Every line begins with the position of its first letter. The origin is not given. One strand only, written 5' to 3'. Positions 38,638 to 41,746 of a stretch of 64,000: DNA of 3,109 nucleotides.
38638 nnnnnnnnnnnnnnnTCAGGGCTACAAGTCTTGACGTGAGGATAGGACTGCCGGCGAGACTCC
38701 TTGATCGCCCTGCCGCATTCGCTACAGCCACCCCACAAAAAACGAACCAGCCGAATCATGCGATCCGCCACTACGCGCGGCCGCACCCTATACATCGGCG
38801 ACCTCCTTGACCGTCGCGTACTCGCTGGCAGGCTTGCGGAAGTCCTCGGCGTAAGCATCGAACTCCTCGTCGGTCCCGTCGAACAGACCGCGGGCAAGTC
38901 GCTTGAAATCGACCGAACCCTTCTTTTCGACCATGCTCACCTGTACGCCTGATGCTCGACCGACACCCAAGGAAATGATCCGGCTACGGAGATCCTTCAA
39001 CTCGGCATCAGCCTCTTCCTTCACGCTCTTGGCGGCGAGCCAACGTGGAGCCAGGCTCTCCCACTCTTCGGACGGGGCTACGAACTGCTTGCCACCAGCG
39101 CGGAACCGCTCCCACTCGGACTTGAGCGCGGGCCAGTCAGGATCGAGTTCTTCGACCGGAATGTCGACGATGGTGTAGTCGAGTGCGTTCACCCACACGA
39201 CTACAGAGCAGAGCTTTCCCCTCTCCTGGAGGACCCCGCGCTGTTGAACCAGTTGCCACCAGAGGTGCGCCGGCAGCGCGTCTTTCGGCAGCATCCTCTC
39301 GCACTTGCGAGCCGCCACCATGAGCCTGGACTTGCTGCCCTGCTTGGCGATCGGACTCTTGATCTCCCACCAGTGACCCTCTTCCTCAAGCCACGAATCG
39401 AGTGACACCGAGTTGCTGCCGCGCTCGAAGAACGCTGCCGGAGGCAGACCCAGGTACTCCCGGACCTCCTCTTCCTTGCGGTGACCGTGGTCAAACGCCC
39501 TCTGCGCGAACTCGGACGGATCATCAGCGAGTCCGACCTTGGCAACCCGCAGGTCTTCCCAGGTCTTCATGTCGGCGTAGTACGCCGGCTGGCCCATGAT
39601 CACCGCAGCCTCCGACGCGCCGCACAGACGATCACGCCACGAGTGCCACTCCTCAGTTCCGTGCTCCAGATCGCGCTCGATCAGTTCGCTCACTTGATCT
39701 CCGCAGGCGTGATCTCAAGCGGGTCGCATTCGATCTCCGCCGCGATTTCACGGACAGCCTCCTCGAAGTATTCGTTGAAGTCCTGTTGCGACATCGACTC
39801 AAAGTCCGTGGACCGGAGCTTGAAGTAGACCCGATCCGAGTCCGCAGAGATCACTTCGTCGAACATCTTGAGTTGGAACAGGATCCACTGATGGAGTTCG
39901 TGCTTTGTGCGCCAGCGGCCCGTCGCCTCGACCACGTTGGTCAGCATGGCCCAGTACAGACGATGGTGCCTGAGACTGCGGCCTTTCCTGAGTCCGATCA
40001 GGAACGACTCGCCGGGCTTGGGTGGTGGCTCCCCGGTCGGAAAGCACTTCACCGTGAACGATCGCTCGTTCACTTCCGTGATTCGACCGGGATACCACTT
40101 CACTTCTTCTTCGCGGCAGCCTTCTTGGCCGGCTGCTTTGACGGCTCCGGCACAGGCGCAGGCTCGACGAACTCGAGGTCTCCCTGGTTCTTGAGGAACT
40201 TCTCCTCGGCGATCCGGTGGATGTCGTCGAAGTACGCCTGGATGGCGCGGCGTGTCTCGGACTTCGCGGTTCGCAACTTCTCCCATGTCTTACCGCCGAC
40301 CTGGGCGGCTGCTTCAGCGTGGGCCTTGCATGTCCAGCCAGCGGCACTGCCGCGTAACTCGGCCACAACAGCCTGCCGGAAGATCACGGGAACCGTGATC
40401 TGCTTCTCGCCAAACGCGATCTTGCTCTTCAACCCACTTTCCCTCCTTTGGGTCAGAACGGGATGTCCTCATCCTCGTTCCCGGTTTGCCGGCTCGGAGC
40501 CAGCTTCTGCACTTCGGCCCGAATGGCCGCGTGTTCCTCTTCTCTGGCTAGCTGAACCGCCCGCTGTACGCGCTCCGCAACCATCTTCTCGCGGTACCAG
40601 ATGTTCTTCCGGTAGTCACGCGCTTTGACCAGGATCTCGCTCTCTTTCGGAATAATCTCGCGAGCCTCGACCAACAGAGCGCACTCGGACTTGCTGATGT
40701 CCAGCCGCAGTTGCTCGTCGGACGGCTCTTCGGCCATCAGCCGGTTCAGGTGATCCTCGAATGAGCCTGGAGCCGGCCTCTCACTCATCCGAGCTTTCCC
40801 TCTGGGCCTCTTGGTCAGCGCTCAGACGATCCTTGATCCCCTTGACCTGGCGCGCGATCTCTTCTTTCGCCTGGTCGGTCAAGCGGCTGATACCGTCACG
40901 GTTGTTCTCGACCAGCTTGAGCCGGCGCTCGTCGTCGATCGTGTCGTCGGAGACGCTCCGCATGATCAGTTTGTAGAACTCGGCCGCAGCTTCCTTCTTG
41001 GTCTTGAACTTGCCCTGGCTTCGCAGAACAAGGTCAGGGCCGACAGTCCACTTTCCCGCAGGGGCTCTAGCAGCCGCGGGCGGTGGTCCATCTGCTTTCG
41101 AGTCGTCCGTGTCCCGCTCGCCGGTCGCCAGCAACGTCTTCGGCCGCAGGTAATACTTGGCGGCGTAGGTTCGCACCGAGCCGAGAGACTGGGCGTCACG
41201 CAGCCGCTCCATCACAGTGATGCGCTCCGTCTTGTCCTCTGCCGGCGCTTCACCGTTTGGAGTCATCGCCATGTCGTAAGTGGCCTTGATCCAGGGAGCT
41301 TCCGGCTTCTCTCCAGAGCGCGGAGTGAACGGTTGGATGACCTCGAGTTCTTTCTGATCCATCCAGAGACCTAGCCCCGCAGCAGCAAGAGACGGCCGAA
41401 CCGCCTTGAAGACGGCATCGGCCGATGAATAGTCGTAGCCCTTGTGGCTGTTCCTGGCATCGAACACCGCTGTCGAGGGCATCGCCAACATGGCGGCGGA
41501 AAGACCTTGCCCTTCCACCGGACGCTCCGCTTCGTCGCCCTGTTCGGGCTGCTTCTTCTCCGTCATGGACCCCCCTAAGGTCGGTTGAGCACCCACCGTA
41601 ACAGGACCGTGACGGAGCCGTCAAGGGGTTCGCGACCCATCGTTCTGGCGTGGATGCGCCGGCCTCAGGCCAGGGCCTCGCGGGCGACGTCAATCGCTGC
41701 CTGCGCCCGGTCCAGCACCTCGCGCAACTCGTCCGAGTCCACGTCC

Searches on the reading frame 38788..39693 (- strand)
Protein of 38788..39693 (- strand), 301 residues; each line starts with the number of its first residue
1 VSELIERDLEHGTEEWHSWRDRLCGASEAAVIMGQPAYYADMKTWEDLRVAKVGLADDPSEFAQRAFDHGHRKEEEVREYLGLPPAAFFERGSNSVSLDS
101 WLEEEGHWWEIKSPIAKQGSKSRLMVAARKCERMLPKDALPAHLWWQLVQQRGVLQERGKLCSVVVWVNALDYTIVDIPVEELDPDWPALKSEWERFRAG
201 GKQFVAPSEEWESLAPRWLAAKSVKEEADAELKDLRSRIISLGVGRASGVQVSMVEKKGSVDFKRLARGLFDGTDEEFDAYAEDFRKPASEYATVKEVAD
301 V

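Call 15: search_protein_families(library=phrogs, proteins=[window:38788-39693:-], max_evalue=0.001)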
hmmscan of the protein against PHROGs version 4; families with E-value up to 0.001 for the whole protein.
window:38788-39693:- (301 aa): 2 families
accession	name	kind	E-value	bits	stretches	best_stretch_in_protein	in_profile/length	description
phrog_434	-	DNA, RNA and nucleotide metabolism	1.5e-11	45.1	1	5-81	49-120/372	RecE-like recombination exonuclease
phrog_7655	-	DNA, RNA and nucleotide metabolism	1.8e-10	41.2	1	9-79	6-74/551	RecE-like recombination exonuclease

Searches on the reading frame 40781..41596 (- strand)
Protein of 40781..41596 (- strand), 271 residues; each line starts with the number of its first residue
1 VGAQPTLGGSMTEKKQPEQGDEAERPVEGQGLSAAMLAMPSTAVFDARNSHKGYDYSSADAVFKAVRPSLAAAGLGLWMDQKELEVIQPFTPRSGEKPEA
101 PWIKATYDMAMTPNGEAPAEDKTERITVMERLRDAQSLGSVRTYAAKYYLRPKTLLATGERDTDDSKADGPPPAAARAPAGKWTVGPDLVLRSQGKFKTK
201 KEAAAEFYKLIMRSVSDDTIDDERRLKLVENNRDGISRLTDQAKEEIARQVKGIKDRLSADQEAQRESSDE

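Call 15: search_protein_families(library=phrogs, proteins=[window:40781-41596:-], max_evalue=0.001)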
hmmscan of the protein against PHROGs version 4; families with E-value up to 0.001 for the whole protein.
window:40781-41596:- (271 aa): 2 families
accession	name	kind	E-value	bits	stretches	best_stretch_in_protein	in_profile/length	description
phrog_155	-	DNA, RNA and nucleotide metabolism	3.5e-14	54.1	1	18-257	58-270/308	Erf-like ssDNA annealing protein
phrog_2324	-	DNA, RNA and nucleotide metabolism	9.2e-06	26.4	1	43-174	25-137/193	Erf-like ssDNA annealing protein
